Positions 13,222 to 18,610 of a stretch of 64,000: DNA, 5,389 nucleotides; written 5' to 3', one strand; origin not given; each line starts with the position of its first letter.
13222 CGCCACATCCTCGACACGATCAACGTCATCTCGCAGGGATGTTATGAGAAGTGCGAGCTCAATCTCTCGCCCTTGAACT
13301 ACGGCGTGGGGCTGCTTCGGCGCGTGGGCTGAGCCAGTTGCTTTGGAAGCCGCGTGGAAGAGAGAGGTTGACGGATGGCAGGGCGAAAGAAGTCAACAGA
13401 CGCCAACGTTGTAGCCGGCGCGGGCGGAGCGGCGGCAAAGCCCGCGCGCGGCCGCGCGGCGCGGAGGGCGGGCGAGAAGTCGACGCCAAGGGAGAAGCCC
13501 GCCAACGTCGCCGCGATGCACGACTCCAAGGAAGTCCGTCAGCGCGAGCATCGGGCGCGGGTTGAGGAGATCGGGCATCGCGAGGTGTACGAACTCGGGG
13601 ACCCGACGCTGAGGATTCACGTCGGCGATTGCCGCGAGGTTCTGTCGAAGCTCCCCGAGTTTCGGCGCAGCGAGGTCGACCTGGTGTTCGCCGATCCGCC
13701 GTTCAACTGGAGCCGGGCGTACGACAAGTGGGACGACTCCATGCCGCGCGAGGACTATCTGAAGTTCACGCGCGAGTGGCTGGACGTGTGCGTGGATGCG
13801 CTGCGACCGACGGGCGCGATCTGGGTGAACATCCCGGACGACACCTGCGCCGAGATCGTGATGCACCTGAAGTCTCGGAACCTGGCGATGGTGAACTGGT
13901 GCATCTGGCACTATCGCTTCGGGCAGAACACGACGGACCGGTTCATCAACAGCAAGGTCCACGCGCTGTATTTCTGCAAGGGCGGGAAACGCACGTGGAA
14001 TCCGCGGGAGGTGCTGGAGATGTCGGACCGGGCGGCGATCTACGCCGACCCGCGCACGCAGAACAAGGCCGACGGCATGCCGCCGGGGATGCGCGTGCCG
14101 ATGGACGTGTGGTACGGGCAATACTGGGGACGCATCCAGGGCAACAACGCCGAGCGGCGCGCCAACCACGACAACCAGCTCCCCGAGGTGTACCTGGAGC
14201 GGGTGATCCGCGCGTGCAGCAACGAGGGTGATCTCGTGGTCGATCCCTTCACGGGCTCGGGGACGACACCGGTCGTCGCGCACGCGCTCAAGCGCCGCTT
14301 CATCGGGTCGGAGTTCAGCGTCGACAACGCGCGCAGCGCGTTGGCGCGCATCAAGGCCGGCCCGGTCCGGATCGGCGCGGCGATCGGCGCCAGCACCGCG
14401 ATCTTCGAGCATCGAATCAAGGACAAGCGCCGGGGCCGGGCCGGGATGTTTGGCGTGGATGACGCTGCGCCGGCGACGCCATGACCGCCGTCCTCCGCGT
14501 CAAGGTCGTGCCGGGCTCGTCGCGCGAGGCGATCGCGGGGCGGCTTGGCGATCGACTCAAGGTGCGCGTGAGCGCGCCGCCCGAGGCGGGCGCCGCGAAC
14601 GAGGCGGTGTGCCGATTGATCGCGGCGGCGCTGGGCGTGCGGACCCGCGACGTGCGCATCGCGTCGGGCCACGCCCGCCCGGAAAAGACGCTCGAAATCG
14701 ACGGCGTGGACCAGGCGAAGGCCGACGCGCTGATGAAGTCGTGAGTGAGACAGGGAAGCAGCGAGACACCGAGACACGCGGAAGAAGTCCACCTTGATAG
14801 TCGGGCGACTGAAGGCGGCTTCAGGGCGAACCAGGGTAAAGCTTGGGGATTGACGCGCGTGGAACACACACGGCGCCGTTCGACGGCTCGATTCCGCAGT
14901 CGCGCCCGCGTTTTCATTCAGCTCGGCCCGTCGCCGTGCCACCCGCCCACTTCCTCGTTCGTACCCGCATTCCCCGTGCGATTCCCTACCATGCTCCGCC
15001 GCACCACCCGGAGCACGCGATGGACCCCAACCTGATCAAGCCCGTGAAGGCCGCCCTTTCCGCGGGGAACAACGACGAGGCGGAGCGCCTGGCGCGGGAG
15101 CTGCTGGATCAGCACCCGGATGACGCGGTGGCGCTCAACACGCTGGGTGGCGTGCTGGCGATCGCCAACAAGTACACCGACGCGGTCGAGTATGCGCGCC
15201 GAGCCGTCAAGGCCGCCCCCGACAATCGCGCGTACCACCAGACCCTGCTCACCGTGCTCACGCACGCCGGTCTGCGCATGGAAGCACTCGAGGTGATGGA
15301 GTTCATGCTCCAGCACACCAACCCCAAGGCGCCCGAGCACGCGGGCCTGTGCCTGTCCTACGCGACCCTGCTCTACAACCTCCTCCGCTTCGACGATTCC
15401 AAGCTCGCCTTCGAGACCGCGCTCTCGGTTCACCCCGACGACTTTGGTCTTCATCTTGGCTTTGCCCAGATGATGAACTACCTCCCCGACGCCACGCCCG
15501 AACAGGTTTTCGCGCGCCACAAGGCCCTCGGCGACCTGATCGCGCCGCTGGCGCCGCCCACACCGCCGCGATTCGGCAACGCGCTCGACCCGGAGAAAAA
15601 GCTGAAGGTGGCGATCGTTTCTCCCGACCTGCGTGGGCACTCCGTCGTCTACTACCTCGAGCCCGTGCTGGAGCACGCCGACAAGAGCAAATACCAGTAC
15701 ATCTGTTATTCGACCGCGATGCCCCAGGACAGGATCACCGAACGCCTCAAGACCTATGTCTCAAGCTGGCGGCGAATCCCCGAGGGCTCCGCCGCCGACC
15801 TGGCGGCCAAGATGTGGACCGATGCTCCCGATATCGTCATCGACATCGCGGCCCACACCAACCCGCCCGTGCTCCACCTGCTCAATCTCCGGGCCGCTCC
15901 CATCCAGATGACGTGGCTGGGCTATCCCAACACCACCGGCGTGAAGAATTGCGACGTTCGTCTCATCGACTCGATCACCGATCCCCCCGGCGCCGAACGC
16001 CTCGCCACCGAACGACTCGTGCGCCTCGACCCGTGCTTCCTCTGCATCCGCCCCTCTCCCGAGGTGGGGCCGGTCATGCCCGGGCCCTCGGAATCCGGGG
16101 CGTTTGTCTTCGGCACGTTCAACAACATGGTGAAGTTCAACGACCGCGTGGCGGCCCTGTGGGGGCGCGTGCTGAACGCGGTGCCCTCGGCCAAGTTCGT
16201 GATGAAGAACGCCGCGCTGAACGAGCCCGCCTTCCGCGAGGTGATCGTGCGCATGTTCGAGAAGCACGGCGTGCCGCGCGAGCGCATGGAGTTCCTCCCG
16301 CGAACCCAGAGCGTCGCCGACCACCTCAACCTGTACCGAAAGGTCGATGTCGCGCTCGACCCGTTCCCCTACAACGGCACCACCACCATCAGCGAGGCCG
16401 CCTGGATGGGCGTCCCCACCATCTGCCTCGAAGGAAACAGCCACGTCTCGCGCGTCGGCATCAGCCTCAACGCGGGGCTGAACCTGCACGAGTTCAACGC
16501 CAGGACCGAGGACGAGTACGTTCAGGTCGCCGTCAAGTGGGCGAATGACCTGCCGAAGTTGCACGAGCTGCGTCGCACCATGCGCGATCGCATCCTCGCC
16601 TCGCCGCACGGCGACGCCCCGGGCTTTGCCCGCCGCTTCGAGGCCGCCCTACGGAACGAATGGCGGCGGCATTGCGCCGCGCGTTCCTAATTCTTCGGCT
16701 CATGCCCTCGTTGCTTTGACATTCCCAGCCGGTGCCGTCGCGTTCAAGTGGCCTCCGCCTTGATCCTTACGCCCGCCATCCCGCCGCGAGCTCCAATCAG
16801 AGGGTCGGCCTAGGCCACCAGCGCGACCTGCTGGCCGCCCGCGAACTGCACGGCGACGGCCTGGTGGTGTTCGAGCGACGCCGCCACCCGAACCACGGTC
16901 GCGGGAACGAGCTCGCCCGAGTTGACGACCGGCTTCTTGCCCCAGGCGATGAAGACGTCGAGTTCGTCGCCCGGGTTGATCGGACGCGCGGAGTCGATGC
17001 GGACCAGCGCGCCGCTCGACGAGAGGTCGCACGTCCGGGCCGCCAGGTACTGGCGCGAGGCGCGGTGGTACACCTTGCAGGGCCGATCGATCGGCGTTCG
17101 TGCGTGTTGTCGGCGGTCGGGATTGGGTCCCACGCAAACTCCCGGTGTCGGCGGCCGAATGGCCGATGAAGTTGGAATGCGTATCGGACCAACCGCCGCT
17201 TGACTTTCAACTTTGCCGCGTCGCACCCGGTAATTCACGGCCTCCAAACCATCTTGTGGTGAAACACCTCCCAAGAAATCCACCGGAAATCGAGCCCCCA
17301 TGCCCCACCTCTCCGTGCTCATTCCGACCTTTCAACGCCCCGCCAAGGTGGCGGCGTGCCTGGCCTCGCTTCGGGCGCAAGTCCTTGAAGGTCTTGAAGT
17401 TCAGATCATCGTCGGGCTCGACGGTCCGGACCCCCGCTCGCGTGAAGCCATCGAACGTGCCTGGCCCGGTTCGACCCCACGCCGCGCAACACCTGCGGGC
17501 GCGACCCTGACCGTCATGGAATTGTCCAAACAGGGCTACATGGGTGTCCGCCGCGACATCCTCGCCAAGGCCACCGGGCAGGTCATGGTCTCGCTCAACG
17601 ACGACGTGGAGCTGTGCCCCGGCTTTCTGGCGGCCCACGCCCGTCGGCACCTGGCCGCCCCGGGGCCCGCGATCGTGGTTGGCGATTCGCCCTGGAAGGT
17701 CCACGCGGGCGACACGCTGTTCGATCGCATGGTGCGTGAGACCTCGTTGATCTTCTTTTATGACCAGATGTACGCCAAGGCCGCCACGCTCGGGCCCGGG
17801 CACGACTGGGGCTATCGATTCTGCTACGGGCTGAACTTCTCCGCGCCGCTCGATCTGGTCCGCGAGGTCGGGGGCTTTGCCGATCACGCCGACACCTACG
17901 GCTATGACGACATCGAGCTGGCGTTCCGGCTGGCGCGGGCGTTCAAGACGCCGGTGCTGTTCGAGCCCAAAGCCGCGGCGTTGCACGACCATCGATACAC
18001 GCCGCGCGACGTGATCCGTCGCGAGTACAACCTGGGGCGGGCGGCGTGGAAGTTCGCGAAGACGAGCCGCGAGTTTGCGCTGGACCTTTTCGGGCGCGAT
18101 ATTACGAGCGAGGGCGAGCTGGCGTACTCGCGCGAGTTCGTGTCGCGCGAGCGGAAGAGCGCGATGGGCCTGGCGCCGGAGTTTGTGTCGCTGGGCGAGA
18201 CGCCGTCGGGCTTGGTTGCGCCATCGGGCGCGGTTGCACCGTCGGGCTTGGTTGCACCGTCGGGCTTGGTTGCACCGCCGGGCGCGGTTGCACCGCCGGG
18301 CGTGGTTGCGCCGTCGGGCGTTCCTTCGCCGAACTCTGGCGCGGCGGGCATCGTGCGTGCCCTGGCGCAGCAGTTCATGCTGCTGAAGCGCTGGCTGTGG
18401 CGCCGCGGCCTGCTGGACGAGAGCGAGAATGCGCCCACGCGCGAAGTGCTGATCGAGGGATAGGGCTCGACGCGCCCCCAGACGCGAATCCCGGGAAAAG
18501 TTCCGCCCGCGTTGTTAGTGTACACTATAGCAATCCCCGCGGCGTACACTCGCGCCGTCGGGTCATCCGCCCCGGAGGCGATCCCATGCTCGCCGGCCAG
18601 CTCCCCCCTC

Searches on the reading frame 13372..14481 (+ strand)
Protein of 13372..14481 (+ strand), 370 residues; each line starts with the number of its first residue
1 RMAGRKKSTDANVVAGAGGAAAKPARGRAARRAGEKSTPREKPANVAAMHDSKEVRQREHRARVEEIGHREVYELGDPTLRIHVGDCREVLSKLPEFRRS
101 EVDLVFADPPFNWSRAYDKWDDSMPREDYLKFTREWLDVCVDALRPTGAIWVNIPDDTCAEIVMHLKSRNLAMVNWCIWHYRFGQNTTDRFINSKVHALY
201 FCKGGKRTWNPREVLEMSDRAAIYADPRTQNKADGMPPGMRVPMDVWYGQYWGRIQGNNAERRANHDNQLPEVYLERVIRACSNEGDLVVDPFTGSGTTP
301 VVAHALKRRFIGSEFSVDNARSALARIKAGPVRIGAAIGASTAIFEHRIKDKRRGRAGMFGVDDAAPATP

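Call 91: search_protein_families(library=pfam, proteins=[window:13372-14481:+], max_evalue=0.0001)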
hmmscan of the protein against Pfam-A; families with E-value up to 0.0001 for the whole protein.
window:13372-14481:+ (370 aa): 1 family
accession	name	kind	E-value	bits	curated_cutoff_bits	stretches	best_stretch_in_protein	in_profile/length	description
PF01555.25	N6_N4_Mtase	-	1.8e-43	149.5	26.7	1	102-316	1-212/221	DNA methylase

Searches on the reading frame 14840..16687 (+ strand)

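Call 91: search_protein_families(library=pfam, proteins=[window:14840-16687:+], max_evalue=0.0001)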
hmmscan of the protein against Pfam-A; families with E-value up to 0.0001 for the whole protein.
window:14840-16687:+ (616 aa): 8 families
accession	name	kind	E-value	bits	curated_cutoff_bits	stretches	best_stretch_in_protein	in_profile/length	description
PF13844.12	Glyco_transf_41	-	9.4e-33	113.7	25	2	420-588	367-531/543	Glycosyl transferase family 41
PF13432.12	TPR_16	-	1.6e-10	41.6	32.7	1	70-129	5-64/65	Tetratricopeptide repeat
PF13428.12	TPR_14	-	2.4e-10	40.5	23.5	0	70-102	9-41/44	Tetratricopeptide repeat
PF14559.12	TPR_19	-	1.3e-09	38.7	25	1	72-136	1-64/68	Tetratricopeptide repeat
PF07719.23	TPR_2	-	5.5e-08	32.8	27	0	97-129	2-34/34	Tetratricopeptide repeat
PF23914.1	TPR_CcmH_CycH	-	7.4e-06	26.3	42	0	86-144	40-98/158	Cytochrome c-type biogenesis protein H TPR domain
PF13424.12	TPR_12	-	7.1e-05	23.4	30.1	1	80-126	28-75/77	Tetratricopeptide repeat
PF00515.34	TPR_1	-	8.9e-05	22.6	27.8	0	96-129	1-34/34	Tetratricopeptide repeat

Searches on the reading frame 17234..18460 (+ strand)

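Call 91: search_protein_families(library=pfam, proteins=[window:17234-18460:+], max_evalue=0.0001)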
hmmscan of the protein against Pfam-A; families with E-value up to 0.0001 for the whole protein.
window:17234-18460:+ (409 aa): 1 family
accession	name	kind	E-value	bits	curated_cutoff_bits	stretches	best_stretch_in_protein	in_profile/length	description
PF00535.33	Glycos_transf_2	-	1e-10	42.3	23.3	1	27-156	1-119/168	Glycosyl transferase family 2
